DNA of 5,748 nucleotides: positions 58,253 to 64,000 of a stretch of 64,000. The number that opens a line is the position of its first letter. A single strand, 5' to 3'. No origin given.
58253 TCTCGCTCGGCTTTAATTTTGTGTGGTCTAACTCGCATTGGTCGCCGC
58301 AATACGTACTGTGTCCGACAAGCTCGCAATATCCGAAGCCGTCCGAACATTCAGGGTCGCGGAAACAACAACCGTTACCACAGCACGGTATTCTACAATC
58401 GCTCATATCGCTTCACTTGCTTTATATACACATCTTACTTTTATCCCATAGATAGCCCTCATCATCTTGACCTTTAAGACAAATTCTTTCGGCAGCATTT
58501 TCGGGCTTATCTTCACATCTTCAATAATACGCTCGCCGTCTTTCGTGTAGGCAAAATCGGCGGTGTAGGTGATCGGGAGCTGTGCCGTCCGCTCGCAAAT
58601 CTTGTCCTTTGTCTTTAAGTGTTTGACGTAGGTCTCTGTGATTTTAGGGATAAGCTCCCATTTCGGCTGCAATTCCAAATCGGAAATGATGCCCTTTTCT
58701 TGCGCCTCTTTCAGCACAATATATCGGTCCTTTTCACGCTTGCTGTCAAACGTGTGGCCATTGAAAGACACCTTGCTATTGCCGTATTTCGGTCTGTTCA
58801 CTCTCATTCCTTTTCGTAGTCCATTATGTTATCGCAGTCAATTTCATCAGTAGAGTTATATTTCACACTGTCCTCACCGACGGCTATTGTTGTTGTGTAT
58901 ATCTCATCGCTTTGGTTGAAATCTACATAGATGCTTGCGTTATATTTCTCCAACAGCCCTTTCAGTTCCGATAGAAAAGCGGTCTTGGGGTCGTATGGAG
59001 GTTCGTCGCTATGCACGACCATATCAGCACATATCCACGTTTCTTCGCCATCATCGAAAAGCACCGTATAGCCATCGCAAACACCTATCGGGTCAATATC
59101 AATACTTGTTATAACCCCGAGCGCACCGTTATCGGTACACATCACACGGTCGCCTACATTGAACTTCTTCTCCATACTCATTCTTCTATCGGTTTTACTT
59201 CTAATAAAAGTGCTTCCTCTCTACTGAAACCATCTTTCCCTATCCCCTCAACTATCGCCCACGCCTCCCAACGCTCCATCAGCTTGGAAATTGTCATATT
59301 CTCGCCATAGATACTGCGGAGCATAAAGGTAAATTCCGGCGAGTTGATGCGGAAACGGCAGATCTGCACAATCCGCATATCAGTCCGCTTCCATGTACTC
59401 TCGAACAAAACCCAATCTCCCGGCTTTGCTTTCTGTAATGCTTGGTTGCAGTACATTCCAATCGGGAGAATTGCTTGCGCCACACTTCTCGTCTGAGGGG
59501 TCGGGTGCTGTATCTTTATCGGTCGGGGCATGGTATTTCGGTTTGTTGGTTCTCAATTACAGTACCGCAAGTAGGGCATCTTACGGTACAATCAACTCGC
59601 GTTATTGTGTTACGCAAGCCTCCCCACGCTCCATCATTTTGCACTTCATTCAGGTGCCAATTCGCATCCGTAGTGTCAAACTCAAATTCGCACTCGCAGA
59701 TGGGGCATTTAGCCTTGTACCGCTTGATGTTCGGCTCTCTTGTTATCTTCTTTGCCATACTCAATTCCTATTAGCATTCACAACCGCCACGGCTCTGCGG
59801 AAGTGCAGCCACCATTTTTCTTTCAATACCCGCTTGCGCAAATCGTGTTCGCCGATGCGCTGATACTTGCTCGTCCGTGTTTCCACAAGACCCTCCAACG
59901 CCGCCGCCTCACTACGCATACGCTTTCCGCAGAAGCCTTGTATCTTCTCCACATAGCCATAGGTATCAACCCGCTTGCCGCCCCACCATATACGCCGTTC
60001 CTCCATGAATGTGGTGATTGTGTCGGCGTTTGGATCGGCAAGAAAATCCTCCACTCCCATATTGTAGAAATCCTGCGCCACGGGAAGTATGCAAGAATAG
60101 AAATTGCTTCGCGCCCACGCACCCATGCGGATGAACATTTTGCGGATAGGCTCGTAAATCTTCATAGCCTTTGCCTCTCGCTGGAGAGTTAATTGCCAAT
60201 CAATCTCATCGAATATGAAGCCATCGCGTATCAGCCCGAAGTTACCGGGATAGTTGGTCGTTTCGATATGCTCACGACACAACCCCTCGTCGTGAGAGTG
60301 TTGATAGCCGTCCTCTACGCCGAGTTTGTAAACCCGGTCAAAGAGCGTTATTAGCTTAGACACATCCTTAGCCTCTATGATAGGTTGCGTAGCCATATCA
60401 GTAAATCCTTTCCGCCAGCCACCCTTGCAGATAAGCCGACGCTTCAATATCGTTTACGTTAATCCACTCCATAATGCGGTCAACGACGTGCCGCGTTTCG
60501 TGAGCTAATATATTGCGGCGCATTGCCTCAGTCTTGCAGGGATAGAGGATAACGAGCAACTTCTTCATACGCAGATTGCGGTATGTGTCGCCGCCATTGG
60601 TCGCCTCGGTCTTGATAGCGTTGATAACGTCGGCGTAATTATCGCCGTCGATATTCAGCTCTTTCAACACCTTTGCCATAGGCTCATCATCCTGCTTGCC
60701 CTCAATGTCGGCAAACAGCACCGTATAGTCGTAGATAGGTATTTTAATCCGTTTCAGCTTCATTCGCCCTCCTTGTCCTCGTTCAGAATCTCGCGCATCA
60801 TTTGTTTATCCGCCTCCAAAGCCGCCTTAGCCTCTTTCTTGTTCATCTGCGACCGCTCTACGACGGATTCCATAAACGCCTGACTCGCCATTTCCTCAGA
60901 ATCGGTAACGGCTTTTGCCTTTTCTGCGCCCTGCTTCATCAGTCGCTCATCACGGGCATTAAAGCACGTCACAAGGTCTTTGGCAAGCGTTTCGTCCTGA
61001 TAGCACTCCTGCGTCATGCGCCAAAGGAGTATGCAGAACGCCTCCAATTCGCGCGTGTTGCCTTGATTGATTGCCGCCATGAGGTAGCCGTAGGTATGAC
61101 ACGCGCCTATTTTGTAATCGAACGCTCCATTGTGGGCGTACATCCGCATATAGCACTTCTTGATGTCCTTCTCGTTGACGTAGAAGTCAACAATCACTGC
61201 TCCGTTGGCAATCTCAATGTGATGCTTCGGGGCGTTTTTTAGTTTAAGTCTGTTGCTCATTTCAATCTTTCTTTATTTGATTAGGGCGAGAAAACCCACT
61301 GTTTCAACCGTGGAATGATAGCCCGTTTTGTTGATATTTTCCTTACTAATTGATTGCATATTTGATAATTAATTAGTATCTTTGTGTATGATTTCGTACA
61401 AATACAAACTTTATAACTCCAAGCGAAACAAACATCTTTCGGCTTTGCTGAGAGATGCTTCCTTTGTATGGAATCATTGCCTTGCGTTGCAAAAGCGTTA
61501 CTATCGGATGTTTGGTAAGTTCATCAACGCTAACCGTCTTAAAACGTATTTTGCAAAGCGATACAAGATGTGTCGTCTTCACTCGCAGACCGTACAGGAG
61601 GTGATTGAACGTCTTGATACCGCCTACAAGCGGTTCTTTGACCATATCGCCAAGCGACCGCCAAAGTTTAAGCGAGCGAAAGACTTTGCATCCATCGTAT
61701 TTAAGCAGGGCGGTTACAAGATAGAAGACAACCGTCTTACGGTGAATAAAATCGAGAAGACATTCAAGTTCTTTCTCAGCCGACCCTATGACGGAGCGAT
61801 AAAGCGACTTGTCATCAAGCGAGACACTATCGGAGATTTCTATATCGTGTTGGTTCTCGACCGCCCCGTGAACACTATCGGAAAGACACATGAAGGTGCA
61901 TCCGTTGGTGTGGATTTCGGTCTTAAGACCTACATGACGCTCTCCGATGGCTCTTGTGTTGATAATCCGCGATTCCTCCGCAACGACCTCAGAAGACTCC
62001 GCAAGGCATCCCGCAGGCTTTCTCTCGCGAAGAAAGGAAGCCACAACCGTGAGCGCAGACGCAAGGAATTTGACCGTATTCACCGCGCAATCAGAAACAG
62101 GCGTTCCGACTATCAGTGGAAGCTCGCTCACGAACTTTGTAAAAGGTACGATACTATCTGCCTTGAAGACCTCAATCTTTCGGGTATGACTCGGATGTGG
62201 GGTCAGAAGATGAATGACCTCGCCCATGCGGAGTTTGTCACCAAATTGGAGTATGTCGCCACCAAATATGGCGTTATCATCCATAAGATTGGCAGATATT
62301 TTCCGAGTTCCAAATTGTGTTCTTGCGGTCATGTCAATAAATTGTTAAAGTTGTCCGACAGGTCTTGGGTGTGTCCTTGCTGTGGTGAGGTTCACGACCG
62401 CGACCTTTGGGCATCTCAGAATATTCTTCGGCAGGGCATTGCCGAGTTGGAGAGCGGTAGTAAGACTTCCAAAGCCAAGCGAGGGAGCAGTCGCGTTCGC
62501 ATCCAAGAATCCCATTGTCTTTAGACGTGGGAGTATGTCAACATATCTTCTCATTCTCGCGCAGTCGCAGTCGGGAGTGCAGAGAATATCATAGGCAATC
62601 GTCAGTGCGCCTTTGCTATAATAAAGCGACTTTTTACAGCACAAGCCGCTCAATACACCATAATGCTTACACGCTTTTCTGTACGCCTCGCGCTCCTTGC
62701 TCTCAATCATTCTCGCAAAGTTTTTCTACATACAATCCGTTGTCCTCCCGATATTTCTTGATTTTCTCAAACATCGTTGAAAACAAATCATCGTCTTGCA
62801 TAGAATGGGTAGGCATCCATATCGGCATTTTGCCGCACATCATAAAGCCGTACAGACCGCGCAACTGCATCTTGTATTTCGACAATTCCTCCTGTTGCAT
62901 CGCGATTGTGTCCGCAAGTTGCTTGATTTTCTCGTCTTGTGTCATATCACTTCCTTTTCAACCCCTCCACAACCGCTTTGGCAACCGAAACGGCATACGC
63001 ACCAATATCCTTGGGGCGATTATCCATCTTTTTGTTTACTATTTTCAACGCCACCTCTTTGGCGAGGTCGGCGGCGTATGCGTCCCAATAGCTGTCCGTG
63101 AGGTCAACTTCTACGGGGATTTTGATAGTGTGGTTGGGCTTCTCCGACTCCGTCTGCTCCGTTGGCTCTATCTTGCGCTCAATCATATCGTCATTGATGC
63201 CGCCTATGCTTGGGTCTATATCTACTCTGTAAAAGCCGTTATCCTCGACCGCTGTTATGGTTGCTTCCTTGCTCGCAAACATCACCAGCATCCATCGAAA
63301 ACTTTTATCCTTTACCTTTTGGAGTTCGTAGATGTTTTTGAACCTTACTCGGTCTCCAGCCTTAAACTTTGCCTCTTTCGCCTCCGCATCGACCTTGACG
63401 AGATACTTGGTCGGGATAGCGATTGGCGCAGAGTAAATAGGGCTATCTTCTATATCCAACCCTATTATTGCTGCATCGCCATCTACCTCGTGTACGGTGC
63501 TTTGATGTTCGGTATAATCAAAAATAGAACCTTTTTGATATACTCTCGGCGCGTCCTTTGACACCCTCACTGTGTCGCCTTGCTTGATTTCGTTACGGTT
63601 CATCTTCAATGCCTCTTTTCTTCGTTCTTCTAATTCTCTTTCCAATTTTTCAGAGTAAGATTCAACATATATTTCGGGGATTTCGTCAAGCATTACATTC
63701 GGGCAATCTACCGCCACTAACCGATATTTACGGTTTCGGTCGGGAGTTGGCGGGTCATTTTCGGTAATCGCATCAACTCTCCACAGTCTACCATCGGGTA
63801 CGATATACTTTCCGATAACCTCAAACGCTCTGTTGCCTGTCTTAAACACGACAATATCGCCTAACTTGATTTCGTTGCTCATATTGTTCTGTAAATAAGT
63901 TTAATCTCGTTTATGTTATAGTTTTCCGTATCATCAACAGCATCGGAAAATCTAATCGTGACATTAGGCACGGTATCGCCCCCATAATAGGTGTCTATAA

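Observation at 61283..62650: TnpB-only IS200/IS605-family element (OMEGA system) inserted in the phage early region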

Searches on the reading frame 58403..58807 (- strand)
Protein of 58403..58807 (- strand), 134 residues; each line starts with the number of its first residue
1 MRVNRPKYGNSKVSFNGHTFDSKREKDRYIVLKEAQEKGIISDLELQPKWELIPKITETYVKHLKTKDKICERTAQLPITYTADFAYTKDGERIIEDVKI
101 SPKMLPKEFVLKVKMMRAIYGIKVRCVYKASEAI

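Call 44: search_protein_families(library=pfam, proteins=[window:58403-58807:-], max_evalue=0.01)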
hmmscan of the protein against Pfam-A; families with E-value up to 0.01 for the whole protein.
window:58403-58807:- (134 aa): 1 family
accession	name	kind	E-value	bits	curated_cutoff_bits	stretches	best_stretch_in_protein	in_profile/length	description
PF06356.17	DUF1064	-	3e-17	63.5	24.7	1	6-121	2-102/117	Protein of unknown function (DUF1064)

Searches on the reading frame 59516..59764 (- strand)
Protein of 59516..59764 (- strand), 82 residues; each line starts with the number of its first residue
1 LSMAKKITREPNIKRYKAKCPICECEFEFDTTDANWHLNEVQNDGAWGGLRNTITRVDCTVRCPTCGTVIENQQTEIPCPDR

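Call 29: search_protein_families(library=phrogs, proteins=[window:59516-59764:-], max_evalue=0.001)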
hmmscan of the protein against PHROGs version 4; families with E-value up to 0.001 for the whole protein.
window:59516-59764:- (82 aa): 0 families

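Call 44: search_protein_families(library=pfam, proteins=[window:59516-59764:-], max_evalue=0.01)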
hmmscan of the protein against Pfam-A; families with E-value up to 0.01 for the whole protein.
window:59516-59764:- (82 aa): 1 family
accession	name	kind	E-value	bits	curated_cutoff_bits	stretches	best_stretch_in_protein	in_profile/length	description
PF05876.18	GpA_ATPase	-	0.00024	21.3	25.6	1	3-75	180-238/247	Phage terminase large subunit gpA, ATPase domain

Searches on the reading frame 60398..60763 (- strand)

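Call 3: search_protein_families(library=pfam, proteins=[window:60398-60763:-], max_evalue=0.01)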
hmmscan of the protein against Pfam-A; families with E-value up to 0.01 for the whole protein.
window:60398-60763:- (121 aa): 0 families

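Call 29: search_protein_families(library=phrogs, proteins=[window:60398-60763:-], max_evalue=0.001)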
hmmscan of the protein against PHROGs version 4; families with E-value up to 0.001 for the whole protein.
window:60398-60763:- (121 aa): 1 family
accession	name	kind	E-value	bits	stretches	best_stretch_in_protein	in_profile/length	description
phrog_1365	-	unknown function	7.5e-10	39.9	1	1-120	3-112/127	-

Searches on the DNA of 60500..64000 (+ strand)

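Call 5: search_rna_families(source=window, start=60500, end=64000, threshold=evalue, max_evalue=1)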
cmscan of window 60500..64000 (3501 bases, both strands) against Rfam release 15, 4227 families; matches with E-value up to 1: 0.
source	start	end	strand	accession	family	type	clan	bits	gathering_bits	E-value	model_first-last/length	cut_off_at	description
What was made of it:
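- On TnpB (RNA-guided endonuclease, OMEGA class): No Rfam family matches (call 5).
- Tried and rejected: No family matched (call 5).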

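Call 50: build_rna_model(alignment_id=A2)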
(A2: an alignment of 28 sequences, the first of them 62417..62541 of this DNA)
Model R1 built from alignment A2 (28 sequences, 138 columns); structure: RNAalifold consensus.
model positions 129; base pairs 27; branch points 2; effective number of sequences 1.91; information 0.59 bits per position. Calibrated on 0.2 Mb of random sequence (short: E-values are rough).
structure used (alignment columns):
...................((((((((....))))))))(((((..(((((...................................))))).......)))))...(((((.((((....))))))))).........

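Call 51: search_with_rna_model(model_id=R1, source=window, filters=off, max_evalue=10, show_alignments=1)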
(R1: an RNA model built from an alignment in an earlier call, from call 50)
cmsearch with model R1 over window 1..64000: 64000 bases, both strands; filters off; matches with E-value up to 10: 9.
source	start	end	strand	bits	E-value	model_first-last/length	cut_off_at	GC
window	62414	62541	+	131.8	1.4e-33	1-129/129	no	0.51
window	54630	54701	+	10.9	0.52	1-129/129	no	0.4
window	5174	5256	+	7.9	3.3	1-129/129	no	0.4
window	57579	57680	-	7.9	3.4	1-129/129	no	0.48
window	25900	25919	-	7.4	4.5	1-129/129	no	0.4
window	13016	13036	-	7.4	4.5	1-129/129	no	0.33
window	49765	49797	+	7.3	4.7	1-129/129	no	0.39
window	47953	47975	-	7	5.8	1-129/129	no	0.35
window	36340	36368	+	6.1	10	1-129/129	no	0.38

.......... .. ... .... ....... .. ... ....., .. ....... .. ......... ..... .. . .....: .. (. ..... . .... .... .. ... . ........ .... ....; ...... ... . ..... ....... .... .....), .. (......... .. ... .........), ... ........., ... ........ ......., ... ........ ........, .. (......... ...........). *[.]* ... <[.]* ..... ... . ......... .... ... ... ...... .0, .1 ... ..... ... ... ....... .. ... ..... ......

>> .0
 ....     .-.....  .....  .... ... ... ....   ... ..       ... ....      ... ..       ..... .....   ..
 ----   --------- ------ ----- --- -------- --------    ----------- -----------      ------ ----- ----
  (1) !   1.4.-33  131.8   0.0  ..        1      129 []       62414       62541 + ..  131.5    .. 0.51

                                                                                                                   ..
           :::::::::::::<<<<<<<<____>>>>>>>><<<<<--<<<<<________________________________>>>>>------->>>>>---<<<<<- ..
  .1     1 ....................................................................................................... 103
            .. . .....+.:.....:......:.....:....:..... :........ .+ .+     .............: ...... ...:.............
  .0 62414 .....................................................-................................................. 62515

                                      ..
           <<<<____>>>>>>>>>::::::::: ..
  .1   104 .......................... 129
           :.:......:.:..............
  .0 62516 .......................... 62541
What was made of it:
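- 62414..62541 (+): omega-RNA scaffold. Helix 1 is 62427-62446; helix 2 is 62447-51 with 62502-06; helix 3 is 62454-58 with 62490-94; the terminal hairpin is 62510-62532. The covariance model hits once in the window at 131.8 bits; the next best is 10.9 bits (call 51).
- On TnpB (RNA-guided endonuclease, OMEGA class): The covariance-model hit is 131.8 bits at 62414-62541 (call 51).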

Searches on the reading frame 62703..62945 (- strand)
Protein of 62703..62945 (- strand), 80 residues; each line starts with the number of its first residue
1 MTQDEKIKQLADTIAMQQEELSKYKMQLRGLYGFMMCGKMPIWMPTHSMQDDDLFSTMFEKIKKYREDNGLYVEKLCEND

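Call 3: search_protein_families(library=pfam, proteins=[window:62703-62945:-], max_evalue=0.01)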
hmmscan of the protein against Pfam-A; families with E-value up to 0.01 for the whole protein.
window:62703-62945:- (80 aa): 1 family
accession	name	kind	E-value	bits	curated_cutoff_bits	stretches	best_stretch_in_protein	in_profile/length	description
PF04102.17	SlyX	-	0.0061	17.6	30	1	2-32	14-44/67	SlyX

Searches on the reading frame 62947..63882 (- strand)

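Call 29: search_protein_families(library=phrogs, proteins=[window:62947-63882:-], max_evalue=0.001)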
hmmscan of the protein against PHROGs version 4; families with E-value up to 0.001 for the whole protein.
window:62947-63882:- (311 aa): 1 family
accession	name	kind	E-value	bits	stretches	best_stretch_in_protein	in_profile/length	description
phrog_3188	-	other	0.00093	20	0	161-194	47-81/96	co-chaperonin GroES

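Call 44: search_protein_families(library=pfam, proteins=[window:62947-63882:-], max_evalue=0.01)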
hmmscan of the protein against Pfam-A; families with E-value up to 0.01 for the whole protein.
window:62947-63882:- (311 aa): 2 families
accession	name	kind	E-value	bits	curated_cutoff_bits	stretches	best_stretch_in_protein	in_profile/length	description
PF18346.7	SH3_15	-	0.00023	21.8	24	0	173-222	1-53/67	Mind bomb SH3 repeat domain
PF00366.26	Ribosomal_S17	-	0.0074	16.8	25.9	0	75-112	20-57/68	Ribosomal protein S17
